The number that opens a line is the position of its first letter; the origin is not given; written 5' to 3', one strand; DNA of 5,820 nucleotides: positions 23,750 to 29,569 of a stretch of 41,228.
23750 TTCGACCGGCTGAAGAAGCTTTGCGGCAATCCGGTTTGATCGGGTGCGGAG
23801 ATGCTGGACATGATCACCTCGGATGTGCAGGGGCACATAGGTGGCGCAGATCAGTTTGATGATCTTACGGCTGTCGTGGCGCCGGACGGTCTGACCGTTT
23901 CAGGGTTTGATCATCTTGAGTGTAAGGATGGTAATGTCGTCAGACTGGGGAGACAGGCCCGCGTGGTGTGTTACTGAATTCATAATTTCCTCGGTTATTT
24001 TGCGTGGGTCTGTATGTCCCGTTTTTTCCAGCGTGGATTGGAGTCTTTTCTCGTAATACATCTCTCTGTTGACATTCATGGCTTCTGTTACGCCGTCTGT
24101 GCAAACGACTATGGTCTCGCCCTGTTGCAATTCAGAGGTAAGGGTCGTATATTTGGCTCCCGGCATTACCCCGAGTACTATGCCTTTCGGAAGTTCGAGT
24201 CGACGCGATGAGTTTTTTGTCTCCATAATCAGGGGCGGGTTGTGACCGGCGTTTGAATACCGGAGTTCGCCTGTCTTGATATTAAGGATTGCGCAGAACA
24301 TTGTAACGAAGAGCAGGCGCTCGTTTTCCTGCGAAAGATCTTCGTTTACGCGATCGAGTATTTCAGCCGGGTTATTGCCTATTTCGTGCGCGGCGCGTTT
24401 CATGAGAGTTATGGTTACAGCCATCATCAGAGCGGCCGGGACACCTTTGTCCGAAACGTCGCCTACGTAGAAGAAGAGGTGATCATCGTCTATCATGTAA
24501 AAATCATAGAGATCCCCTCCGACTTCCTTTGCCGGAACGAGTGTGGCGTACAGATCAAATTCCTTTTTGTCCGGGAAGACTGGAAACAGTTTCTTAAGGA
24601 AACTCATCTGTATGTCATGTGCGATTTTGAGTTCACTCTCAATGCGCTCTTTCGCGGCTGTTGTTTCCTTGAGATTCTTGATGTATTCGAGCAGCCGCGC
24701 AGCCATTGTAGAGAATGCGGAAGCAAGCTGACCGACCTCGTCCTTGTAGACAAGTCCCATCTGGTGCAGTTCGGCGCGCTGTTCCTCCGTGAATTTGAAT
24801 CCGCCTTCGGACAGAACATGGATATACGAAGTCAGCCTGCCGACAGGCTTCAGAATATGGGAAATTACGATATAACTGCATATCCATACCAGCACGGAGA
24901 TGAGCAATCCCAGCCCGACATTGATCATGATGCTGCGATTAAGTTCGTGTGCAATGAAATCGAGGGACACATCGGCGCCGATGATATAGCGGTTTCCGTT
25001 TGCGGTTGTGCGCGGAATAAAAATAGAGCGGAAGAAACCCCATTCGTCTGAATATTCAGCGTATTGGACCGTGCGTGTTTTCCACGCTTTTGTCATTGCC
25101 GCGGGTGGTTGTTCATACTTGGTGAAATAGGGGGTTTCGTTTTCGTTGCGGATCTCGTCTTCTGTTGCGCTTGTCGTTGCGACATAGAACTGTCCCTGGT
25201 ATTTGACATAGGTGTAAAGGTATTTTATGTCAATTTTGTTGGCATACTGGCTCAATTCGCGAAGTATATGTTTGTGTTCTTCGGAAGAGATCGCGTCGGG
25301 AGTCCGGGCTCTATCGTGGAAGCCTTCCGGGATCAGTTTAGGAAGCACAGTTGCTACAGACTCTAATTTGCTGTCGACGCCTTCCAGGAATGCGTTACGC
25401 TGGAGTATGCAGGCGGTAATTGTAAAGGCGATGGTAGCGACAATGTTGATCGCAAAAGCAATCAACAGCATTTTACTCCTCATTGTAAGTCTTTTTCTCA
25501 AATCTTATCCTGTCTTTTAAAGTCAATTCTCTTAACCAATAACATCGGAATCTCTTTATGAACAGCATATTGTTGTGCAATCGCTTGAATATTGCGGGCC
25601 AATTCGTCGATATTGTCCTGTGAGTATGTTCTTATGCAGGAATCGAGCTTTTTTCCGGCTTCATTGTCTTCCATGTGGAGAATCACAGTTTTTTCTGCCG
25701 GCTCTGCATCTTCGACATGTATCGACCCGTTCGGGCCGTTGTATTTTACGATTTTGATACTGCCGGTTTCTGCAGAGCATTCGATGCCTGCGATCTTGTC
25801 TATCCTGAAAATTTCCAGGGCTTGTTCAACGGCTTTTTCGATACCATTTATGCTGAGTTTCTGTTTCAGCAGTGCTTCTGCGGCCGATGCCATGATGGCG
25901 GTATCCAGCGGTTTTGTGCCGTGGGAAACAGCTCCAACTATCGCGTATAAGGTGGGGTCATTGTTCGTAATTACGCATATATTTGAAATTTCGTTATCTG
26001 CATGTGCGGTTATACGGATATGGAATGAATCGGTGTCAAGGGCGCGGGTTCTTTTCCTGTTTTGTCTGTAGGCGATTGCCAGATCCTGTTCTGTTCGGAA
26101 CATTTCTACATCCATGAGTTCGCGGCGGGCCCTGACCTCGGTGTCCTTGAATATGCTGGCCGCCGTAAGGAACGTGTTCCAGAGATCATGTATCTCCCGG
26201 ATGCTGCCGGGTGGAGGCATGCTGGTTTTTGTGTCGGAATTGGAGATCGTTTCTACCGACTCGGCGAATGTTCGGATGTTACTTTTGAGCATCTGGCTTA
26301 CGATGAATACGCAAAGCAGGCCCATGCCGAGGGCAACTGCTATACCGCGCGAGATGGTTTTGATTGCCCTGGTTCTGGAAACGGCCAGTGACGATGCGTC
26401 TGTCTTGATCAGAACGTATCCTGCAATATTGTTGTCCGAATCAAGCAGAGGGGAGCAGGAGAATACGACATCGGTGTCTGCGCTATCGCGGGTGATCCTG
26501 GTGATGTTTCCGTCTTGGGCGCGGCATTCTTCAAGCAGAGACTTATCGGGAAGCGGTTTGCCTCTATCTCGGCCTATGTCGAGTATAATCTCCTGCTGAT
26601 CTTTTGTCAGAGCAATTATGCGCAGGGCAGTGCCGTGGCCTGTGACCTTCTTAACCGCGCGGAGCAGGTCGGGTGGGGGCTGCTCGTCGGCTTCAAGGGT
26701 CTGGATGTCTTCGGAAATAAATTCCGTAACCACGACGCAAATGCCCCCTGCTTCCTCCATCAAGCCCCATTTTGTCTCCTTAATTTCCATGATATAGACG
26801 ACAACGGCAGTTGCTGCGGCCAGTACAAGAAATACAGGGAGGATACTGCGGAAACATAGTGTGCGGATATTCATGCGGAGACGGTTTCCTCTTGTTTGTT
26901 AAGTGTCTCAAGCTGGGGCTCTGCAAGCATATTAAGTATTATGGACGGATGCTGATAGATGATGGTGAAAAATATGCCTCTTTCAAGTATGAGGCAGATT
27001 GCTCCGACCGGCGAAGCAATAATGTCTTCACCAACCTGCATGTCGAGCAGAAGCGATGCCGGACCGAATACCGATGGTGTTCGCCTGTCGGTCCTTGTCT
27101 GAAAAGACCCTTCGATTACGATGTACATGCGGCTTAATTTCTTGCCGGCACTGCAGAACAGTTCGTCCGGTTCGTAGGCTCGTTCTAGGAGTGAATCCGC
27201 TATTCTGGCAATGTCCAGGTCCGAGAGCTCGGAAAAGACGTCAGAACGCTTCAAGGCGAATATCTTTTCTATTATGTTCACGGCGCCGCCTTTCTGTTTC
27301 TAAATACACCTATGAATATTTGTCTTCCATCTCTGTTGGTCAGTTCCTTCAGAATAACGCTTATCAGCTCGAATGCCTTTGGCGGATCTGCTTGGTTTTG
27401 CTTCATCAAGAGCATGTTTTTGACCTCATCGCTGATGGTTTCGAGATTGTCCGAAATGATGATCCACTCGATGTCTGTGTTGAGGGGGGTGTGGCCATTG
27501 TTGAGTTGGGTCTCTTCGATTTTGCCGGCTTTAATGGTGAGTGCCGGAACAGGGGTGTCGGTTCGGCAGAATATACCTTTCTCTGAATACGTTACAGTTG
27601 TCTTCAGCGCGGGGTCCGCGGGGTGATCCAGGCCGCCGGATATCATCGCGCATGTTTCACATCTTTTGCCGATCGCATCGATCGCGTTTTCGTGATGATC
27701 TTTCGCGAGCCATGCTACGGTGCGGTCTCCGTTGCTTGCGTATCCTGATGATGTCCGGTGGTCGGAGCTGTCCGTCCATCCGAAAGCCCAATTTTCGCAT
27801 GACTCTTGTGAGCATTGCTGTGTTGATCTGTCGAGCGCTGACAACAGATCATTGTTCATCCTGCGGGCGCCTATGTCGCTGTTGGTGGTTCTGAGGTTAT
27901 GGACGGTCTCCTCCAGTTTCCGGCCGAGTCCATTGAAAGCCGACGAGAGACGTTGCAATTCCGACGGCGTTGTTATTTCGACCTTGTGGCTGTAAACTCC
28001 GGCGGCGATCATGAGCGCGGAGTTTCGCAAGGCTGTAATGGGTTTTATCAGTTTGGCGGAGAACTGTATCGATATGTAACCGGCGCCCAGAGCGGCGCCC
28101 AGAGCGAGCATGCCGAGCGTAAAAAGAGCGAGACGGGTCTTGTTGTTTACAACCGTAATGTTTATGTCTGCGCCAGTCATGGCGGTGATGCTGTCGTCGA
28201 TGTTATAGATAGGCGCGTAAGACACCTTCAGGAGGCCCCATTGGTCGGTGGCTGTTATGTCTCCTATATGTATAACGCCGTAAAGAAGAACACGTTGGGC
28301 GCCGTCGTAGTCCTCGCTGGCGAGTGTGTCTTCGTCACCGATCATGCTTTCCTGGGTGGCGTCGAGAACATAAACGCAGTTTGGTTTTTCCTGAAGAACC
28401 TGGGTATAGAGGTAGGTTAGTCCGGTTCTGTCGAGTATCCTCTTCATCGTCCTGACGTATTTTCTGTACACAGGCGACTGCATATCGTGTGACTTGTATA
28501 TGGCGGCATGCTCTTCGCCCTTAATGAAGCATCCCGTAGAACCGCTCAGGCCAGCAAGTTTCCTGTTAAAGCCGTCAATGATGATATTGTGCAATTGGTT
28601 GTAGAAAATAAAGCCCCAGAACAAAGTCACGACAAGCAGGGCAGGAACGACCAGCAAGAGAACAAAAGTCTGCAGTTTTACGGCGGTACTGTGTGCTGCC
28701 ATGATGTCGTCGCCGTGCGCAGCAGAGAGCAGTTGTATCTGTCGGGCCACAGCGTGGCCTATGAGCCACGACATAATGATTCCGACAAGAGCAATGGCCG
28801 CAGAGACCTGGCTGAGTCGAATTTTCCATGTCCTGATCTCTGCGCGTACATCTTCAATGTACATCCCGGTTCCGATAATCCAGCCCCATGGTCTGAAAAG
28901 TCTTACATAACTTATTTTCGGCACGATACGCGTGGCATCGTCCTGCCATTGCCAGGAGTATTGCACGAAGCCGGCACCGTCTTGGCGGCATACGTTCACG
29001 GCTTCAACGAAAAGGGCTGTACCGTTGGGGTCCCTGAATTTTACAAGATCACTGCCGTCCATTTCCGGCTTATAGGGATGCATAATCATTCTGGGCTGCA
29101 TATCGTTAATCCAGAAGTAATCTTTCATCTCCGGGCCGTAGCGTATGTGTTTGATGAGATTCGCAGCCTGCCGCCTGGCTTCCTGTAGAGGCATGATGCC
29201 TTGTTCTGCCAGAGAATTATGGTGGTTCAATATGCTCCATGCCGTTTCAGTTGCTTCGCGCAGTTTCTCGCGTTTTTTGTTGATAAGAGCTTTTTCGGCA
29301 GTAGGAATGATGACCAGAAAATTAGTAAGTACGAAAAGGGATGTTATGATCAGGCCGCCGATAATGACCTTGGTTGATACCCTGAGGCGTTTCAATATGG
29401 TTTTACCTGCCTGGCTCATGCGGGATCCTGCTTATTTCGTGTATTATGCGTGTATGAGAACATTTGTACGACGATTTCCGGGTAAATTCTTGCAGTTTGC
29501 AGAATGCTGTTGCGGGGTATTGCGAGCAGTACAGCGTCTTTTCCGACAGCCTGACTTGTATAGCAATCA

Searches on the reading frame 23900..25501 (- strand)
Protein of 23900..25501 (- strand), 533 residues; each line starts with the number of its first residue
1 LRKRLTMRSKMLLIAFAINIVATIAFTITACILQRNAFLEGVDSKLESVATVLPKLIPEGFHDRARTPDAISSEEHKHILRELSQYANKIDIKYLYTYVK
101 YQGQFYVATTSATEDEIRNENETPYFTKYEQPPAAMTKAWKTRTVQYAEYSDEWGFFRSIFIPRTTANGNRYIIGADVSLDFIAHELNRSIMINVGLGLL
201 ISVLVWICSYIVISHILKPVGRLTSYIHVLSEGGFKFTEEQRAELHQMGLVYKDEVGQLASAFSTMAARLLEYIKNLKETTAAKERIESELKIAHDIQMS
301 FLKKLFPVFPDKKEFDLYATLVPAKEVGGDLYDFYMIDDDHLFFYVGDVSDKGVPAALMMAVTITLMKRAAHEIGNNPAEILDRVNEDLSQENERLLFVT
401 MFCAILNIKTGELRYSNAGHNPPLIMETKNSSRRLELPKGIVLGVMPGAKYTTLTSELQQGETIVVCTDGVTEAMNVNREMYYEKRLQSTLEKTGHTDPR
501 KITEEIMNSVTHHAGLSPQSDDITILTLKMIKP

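Call 5: search_protein_families(library=pfam, proteins=[window:23900-25501:-], max_evalue=0.001)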
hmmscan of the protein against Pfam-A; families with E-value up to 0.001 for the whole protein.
window:23900-25501:- (533 aa): 2 families
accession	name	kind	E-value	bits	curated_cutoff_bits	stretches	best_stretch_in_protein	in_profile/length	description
PF07228.17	SpoIIE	-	2.2e-50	171.8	25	1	338-529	1-190/192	Stage II sporulation protein E (SpoIIE)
PF00672.30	HAMP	-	2.6e-05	24.9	25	1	212-271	2-52/53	HAMP domain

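Call 60: search_protein_families(library=ncbifam, proteins=[window:23900-25501:-], max_evalue=0.001)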
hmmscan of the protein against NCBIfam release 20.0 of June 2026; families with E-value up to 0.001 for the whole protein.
window:23900-25501:- (533 aa): 9 families
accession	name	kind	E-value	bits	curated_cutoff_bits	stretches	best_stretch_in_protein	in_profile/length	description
NF038263.1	prot_phos_SiaA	equivalog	1.8e-19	69.7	700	1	195-530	313-657/658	biofilm regulation protein phosphatase SiaA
NF045505.1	RR_RssB_Pseudo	equivalog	4.4e-16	58.9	700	1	284-528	149-389/394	two-component system response regulator RssB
TIGR02865.1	spore_II_E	equivalog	1.5e-09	36.5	490.8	1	326-530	565-763/764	stage II sporulation protein E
NF045911.1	TCSHisKinNblS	equivalog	8.9e-06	24.3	1000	1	86-291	81-272/621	two-component system sensor histidine kinase NblS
NF058645.1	MCPCtpMPsAe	equivalog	3.5e-05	22.8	900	1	122-283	141-289/558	methyl-accepting chemotaxis protein CtpM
NF008468.0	PRK11360.1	equivalog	4.7e-05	21.9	646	1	3-277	8-269/616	two-component system sensor histidine kinase AtoS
NF033092.0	HK_WalK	equivalog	8.4e-05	21.3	725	1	11-291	14-264/594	cell wall metabolism sensor histidine kinase WalK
NF040691.1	MtrAB_MtrB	equivalog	0.00017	20.7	450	1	198-290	194-277/507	MtrAB system histidine kinase MtrB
NF038389.1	ArsS_fam_HK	equivalog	0.00028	20.5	250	0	159-270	95-199/403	ArsS family sensor histidine kinase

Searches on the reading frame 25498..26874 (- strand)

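Call 5: search_protein_families(library=pfam, proteins=[window:25498-26874:-], max_evalue=0.001)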
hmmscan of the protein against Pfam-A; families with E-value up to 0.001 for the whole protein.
window:25498-26874:- (458 aa): 0 families

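Call 9: search_protein_families(library=pfam, proteins=[window:25498-26874:-], max_evalue=1)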
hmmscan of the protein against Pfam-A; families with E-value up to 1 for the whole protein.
window:25498-26874:- (458 aa): 1 family
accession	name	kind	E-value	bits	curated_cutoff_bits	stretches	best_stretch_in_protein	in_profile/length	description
PF23856.1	DUF7219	-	0.11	12.5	27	1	196-234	8-46/61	Family of unknown function (DUF7219)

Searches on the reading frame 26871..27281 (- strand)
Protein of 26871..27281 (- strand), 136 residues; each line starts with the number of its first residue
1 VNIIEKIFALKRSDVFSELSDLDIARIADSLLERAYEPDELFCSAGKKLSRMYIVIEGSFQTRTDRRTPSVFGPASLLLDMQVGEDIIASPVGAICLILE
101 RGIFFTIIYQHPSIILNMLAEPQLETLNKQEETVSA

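Call 5: search_protein_families(library=pfam, proteins=[window:26871-27281:-], max_evalue=0.001)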
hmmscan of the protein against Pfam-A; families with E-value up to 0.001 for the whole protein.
window:26871-27281:- (136 aa): 0 families

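Call 9: search_protein_families(library=pfam, proteins=[window:26871-27281:-], max_evalue=1)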
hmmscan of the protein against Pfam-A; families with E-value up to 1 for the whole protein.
window:26871-27281:- (136 aa): 1 family
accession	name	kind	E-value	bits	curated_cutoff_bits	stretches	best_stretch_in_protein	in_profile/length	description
PF00027.35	cNMP_binding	-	0.0021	18.5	27.5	1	34-64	2-33/89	Cyclic nucleotide-binding domain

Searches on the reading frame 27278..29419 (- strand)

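Call 5: search_protein_families(library=pfam, proteins=[window:27278-29419:-], max_evalue=0.001)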
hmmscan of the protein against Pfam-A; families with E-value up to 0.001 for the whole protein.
window:27278-29419:- (713 aa): 4 families
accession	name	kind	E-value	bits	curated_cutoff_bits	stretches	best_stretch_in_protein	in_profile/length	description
PF08269.17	dCache_2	-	4.3e-39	134.9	26.5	1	38-196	35-191/298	Cache domain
PF17200.10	sCache_2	-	2.4e-38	132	25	1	46-195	2-149/155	Single Cache domain 2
PF17201.10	Cache_3-Cache_2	-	1.6e-07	31.3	27.7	1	101-197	205-295/299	Cache 3/Cache 2 fusion domain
PF00672.30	HAMP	-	1.5e-06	28.9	25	1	456-503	5-52/53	HAMP domain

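Call 60: search_protein_families(library=ncbifam, proteins=[window:27278-29419:-], max_evalue=0.001)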
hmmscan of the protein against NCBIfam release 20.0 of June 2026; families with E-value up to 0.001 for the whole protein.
window:27278-29419:- (713 aa): 8 families
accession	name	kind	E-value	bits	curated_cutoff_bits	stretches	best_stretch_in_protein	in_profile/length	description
NF058645.1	MCPCtpMPsAe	equivalog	9.1e-27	94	900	2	40-218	40-214/558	methyl-accepting chemotaxis protein CtpM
NF052443.1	SensHisKinMctS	equivalog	4.2e-23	81.4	700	1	37-204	37-197/457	two-component system sensor histidine kinase MctS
NF033092.0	HK_WalK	equivalog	8.1e-11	41.2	725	1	247-507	7-251/594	cell wall metabolism sensor histidine kinase WalK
NF038263.1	prot_phos_SiaA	equivalog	3.1e-07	29.3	700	1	394-510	276-387/658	biofilm regulation protein phosphatase SiaA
NF012163.2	BaeS_SmeS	equivalog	4.6e-07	29.1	500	1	417-516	154-247/457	sensor histidine kinase efflux regulator BaeS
NF007837.0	PRK10549.1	equivalog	2.1e-05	23.5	603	1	417-516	154-247/466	envelope stress sensor histidine kinase BaeS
NF012226.0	AdeS_HK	equivalog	2.3e-05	23.8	500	1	440-516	67-145/353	two-component sensor histidine kinase AdeS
NF007423.1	PRK09966.1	equivalog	0.00022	20.2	325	1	432-529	152-247/390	diguanylate cyclase DgcN/YfiN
